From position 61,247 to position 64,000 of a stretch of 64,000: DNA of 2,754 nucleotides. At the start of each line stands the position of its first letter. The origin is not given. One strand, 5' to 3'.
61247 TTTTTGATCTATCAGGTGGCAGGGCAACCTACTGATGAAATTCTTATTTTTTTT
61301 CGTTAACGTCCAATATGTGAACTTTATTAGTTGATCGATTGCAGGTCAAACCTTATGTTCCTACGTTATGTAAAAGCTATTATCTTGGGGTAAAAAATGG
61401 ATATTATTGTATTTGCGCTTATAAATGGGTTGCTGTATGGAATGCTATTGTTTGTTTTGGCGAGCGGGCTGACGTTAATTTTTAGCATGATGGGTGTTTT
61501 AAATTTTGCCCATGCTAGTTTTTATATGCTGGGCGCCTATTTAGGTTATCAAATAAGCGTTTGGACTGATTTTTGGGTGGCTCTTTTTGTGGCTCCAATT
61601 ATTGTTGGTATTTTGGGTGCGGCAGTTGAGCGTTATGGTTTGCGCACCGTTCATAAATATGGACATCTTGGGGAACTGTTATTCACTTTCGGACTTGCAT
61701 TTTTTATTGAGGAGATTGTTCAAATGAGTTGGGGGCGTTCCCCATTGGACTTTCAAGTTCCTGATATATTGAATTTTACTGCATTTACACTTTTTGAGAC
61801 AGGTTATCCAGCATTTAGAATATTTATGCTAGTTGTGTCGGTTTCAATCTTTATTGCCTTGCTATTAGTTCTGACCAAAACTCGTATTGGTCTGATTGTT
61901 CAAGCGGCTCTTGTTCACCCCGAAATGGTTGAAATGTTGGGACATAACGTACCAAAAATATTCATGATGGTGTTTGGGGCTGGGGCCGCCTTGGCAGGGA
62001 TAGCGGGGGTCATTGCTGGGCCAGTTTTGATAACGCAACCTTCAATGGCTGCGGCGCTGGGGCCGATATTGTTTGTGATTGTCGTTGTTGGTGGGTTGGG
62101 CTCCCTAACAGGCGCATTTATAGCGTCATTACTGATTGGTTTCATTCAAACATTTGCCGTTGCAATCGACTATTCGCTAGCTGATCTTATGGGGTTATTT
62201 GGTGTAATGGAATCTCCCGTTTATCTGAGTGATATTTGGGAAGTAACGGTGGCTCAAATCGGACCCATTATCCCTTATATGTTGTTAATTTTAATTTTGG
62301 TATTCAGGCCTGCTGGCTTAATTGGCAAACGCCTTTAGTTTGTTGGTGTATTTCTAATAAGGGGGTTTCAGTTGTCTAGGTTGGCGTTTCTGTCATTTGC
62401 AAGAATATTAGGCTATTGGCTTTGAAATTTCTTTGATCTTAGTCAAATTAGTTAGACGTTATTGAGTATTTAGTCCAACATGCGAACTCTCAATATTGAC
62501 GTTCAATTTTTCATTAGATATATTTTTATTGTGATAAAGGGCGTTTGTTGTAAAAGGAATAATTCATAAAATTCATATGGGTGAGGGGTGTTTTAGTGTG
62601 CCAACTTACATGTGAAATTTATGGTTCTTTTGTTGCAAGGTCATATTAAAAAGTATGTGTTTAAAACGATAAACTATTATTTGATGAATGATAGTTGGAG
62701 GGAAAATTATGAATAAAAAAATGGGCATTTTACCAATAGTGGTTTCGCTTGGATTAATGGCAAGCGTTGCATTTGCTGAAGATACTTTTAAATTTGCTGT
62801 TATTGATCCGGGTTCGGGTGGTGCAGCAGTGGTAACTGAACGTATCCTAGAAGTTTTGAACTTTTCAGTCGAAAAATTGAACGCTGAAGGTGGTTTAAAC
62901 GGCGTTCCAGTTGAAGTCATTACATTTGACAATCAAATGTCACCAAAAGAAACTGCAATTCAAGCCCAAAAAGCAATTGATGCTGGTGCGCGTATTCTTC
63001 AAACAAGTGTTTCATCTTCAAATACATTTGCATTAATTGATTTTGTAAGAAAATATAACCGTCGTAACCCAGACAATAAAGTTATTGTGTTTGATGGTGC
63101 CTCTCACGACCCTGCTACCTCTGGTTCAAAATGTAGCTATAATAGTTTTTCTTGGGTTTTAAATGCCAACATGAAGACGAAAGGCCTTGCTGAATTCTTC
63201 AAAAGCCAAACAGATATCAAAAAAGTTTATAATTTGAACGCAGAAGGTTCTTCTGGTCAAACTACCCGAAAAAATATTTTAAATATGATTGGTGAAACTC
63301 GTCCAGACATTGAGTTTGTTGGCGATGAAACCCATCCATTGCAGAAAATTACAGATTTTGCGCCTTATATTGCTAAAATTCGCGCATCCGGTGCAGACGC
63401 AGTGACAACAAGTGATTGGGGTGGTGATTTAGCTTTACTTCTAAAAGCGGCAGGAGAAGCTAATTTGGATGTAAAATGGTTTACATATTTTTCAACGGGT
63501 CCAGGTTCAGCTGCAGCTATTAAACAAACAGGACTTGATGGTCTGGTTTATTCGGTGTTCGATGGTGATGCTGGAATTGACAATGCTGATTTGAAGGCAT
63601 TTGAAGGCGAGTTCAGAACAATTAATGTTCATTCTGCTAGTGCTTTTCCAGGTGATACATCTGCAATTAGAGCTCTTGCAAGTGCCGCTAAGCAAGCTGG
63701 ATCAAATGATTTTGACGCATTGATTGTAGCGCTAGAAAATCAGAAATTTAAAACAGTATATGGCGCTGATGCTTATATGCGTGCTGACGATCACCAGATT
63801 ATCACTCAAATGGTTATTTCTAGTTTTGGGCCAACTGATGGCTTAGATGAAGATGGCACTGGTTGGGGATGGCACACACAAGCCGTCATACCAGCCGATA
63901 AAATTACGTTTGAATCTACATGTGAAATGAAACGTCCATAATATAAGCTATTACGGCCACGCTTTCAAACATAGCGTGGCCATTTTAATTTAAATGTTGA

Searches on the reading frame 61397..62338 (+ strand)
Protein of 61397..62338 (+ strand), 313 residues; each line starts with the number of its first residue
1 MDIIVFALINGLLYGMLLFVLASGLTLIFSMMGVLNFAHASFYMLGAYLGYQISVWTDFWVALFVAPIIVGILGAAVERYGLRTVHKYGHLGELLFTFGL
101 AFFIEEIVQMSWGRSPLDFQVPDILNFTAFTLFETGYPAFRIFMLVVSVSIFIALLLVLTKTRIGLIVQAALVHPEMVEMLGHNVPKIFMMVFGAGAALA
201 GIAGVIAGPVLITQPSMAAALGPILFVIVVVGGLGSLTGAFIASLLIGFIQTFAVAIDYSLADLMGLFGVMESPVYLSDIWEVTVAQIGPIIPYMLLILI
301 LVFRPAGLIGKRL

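Call 16: search_protein_families(library=pfam, proteins=[window:61397-62338:+])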
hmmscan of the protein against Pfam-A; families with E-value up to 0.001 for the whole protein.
window:61397-62338:+ (313 aa): 1 family
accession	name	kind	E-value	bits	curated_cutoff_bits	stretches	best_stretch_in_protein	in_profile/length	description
PF02653.21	BPD_transp_2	-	5.9e-30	104.7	26.8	1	8-259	2-252/269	Branched-chain amino acid transport system / permease component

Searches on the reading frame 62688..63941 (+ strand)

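Call 16: search_protein_families(library=pfam, proteins=[window:62688-63941:+])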
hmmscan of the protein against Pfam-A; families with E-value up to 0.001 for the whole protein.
window:62688-63941:+ (417 aa): 3 families
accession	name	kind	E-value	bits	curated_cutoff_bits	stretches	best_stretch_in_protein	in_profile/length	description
PF13458.12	Peripla_BP_6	-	1.1e-53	183.6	31.7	1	34-377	2-335/343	Periplasmic binding protein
PF13433.12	Peripla_BP_5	-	1.2e-09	38.2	27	1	42-378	9-334/363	Periplasmic binding protein domain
PF13407.12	Peripla_BP_4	-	0.00052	20.1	35.1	1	75-289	31-237/258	Periplasmic binding protein domain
